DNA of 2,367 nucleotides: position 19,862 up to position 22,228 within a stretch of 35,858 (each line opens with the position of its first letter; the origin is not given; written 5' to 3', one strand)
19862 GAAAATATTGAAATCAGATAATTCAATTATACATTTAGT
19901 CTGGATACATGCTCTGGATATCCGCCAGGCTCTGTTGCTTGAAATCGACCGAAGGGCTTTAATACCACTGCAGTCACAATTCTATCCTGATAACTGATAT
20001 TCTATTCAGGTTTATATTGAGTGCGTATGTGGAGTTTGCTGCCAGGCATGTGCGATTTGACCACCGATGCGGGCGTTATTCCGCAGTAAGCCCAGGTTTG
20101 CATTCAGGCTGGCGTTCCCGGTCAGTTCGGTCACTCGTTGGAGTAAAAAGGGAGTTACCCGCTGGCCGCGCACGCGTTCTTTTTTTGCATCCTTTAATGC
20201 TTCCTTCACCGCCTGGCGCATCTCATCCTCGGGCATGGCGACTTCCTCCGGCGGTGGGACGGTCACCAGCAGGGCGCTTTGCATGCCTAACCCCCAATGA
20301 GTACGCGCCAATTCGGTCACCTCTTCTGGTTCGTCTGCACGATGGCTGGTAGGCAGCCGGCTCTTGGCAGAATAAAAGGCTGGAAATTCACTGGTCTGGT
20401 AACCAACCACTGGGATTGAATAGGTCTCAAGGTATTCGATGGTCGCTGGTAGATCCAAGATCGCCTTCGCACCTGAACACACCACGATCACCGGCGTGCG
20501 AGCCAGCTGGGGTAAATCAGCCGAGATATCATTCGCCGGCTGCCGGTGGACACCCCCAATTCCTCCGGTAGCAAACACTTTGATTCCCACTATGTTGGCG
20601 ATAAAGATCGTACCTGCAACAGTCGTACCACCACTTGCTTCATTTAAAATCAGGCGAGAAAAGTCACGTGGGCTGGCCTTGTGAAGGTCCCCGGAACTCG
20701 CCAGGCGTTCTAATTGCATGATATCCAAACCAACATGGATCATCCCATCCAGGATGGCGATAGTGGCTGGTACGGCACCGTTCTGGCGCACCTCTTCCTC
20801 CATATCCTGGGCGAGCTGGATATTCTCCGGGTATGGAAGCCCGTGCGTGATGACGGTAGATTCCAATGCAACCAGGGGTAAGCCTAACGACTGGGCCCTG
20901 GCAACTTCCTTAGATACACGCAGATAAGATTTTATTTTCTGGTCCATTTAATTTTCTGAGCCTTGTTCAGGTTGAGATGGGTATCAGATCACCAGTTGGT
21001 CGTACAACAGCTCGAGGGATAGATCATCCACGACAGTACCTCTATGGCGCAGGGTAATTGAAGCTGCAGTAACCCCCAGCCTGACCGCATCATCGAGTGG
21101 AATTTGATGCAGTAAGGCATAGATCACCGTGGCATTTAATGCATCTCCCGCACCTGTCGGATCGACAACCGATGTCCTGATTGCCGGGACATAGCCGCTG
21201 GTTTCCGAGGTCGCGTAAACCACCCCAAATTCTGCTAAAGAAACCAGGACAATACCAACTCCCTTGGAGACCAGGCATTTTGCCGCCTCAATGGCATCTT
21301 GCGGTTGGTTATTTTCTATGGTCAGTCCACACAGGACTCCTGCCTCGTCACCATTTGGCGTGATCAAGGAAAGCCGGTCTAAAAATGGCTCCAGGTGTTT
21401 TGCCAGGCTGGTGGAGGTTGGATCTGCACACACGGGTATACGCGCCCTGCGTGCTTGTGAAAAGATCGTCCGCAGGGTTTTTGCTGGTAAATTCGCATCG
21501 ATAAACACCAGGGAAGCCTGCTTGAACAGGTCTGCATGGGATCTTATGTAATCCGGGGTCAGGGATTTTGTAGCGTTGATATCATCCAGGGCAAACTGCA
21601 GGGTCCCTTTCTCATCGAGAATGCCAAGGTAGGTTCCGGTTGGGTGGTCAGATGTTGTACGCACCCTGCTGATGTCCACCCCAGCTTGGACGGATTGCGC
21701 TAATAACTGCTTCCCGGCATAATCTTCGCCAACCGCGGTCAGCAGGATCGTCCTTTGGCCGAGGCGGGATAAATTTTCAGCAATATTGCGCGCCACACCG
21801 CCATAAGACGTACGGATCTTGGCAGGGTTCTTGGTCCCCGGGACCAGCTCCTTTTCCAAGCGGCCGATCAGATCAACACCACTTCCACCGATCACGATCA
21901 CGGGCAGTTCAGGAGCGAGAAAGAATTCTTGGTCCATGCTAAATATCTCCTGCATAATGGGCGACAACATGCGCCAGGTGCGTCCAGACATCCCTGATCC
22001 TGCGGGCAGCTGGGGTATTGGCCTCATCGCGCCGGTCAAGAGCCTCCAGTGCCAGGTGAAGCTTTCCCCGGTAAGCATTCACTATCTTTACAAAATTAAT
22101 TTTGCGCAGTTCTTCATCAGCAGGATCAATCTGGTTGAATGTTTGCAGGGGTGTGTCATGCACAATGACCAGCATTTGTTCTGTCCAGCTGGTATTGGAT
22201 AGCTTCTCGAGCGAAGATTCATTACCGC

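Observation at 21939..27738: Giant LVIVD-repeat membrane protein whose C-terminal domain is duplicated as a separate downstream gene, coupled to psuK-psuG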

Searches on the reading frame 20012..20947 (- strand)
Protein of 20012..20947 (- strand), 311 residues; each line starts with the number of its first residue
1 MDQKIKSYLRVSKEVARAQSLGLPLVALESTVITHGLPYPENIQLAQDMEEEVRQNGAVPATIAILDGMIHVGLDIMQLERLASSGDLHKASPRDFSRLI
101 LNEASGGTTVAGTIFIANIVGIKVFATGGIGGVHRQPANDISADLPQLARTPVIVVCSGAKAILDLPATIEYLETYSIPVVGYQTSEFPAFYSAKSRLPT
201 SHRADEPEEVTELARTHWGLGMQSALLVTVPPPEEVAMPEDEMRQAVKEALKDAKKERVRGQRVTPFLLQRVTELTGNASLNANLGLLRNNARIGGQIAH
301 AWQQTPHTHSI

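Call 3: search_protein_families(library=pfam, proteins=[window:20012-20947:-], max_evalue=0.01)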
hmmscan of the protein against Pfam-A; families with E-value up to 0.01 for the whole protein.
window:20012-20947:- (311 aa): 1 family
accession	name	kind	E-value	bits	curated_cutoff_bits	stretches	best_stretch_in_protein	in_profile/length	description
PF04227.17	Indigoidine_A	-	3.1e-116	388.2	25.2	1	14-300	1-290/291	Indigoidine synthase A like protein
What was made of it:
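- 20012..20947 (-): psuG: pseudouridine-5'-phosphate glycosidase, 311 aa, canonical length with no extension. Pfam Indigoidine_A E 3e-116 (call 3).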

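Call 5: search_protein_families(library=ncbifam, proteins=[window:20012-20947:-], max_evalue=0.1)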
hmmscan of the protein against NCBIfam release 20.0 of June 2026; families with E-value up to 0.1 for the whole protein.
window:20012-20947:- (311 aa): 0 families

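Call 69: search_solved_structures(query=window:20012-20947:-, max_evalue=0.00001, show_alignments=2)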
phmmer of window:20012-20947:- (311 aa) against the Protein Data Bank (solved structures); distinct sequences matched with E-value up to 0.00001: 6.
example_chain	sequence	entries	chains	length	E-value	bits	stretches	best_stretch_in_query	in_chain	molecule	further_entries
8k05_A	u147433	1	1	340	5.8e-84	285.1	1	3-306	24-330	Pseudouridine-5'-phosphate glycosidase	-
8k06_A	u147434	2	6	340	4.3e-83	282.2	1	3-306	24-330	Pseudouridine-5'-phosphate glycosidase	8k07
4gij_A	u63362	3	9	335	5.7e-80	272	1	8-304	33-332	Pseudouridine-5'-phosphate glycosidase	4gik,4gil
4gim_A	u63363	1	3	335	4.2e-79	269.1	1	8-304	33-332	Pseudouridine-5'-phosphate glycosidase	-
1vkm_A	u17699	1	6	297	3.7e-53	184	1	21-300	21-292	conserved hypothetical protein TM1464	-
4ex8_A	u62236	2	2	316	4.2e-52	180.5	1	8-301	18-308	AlnA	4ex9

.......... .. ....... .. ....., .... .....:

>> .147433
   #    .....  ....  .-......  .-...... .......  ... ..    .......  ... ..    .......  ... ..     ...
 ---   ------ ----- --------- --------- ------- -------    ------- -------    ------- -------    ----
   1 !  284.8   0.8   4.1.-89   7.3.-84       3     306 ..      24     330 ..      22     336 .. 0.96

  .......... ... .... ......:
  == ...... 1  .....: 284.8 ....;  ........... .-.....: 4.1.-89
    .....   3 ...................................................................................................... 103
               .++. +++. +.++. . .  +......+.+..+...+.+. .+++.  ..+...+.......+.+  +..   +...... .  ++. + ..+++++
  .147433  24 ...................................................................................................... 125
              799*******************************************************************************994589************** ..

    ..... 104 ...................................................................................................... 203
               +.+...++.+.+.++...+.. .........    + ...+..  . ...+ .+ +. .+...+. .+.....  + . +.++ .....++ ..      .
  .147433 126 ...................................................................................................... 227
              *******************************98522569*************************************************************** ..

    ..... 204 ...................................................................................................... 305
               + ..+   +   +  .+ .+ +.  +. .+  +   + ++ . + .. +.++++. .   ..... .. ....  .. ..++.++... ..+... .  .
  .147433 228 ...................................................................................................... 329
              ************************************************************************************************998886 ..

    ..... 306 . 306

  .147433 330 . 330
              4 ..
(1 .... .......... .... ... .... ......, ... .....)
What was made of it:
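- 20012..20947 (-): The Lys replaced by Ala in the 8k06 variant is retained, in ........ (call 69).
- On Pseudouridine-5'-phosphate glycosidase (PsuG): The Lys is retained in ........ (call 69).
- Checked: It aligns over its full length with solved pseudouridine-5'-phosphate glycosidases at E 6e-84 (call 69).
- PsuG is canonical in length, with no extra targeting or anchoring segment (call 69).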

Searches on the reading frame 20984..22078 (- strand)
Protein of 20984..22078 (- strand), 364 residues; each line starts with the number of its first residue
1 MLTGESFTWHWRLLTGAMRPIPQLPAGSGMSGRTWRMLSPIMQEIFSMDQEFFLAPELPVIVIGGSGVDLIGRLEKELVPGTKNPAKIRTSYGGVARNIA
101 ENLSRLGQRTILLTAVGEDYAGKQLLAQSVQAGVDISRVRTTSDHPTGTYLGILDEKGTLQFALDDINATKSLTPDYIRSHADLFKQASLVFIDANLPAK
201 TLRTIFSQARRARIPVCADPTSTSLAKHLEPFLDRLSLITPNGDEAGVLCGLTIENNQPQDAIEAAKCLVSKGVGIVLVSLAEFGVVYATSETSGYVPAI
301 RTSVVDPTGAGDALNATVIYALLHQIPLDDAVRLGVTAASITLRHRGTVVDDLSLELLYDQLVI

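Call 3: search_protein_families(library=pfam, proteins=[window:20984-22078:-], max_evalue=0.01)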
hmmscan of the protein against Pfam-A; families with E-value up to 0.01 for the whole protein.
window:20984-22078:- (364 aa): 2 families
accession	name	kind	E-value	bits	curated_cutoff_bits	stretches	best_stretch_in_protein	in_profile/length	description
PF00294.29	PfkB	-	2.5e-54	185.1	25.8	1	61-349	5-296/302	pfkB family carbohydrate kinase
PF08543.17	Phos_pyr_kin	-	3.1e-07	30.5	27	1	230-337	114-226/246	Phosphomethylpyrimidine kinase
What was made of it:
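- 20984..21937 (-): psuK: probable pseudouridine kinase (PfkB family), 317 aa. Its ATG lies 1 nt after B's stop. Pfam PfkB E 2.5e-54 (call 3).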

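Call 5: search_protein_families(library=ncbifam, proteins=[window:20984-22078:-], max_evalue=0.1)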
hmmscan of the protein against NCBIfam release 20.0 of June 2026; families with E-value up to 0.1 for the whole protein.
window:20984-22078:- (364 aa): 33 families (the best 25 are shown)
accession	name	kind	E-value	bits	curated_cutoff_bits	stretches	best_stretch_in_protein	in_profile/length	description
NF007355.0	PRK09850.1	equivalog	5.8e-48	163.6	540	1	60-355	7-299/313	pseudouridine kinase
TIGR02152.1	D_ribokin_bact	equivalog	2e-42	145.5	299.65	1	60-348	1-286/298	ribokinase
NF008353.0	PRK11142.1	equivalog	5.8e-39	134.4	341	1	60-347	5-288/307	ribokinase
NF007416.0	PRK09954.1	equivalog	1.7e-37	129.2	561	1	57-342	57-339/362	sugar kinase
TIGR03168.1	1-PFK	subfamily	1.6e-26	93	216.4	1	68-361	10-301/305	hexose kinase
TIGR03828.1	pfkB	equivalog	1.8e-24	86.4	292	1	69-355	11-295/305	1-phosphofructokinase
TIGR02198.1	rfaE_dom_I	equivalog_domain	2.4e-24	86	345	1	90-350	45-304/315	D-glycero-beta-D-manno-heptose-7-phosphate kinase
TIGR04382.1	myo_inos_iolC_N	equivalog_domain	3.4e-23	82.4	300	1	58-345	2-292/309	5-dehydro-2-deoxygluconokinase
NF041134.1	R1P_kin_Thcocales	equivalog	6.7e-19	68.4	500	1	87-348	31-268/291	ADP-dependent ribose-1-phosphate kinase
NF041320.1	pfkB_Halo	equivalog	1.2e-17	64.3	400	1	86-354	30-288/302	1-phosphofructokinase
NF008454.0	PRK11316.1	equivalog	1.4e-17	63.4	521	1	93-349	50-301/475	bifunctional D-glycero-beta-D-manno-heptose-7-phosphate kinase/D-glycero-beta-D-manno-heptose 1-phosphate adenylyltransferase HldE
NF053626.1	RibKinHalex1628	equivalog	1.1e-15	57.9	330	1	89-345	34-275/293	ATP-dependent ribose-1-phosphate kinase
NF049991.1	TagKinase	equivalog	9.3e-15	54.2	420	1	81-348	28-301/321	tagatose kinase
NF040938.1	KDG_KDGal_kin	equivalog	3.3e-14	52.7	400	2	260-347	201-288/305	bifunctional 2-dehydro-3-deoxygluconokinase/2-dehydro-3-deoxygalactonokinase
NF007321.0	PRK09813.1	equivalog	1.4e-13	50.9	247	2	92-155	23-86/261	fructoselysine 6-kinase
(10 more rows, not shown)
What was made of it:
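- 20984..21937 (-): Best NCBIfam hit is pseudouridine kinase, but below the equivalog cutoff (call 5).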

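Call 70: search_solved_structures(query=window:20984-21937:-, max_evalue=1e-20)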
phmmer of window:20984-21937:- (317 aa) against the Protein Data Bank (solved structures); distinct sequences matched with E-value up to 1e-20: 5.
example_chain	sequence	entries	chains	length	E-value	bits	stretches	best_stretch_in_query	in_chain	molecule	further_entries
7vkp_A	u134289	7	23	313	2.1e-42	148.7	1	13-308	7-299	PfkB domain protein | Pseudouridine kinase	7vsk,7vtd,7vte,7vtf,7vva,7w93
7vtg_A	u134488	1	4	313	2.9e-42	148.2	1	13-308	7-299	Pseudouridine kinase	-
3kzh_A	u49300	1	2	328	2.2e-40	142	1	11-312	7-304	Probable sugar kinase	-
2nwh_A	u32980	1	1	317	8.2e-30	107.4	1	13-309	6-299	carbohydrate kinase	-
1gqt_A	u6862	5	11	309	4.5e-25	91.8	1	13-301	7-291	RIBOKINASE | PROTEIN (RIBOKINASE)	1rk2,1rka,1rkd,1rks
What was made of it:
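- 20984..21937 (-): Best PDB relative is pseudouridine kinase 7vkp, E 2e-42 (call 70).
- On Pseudouridine kinase (PsuK): The best PDB relative is pseudouridine kinase at E 2e-42, against ribokinase at 4.5e-25 (call 70).
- Checked: psuK is a PfkB-family kinase whose best solved relative is pseudouridine kinase, E 2e-42 (calls 3, 70).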
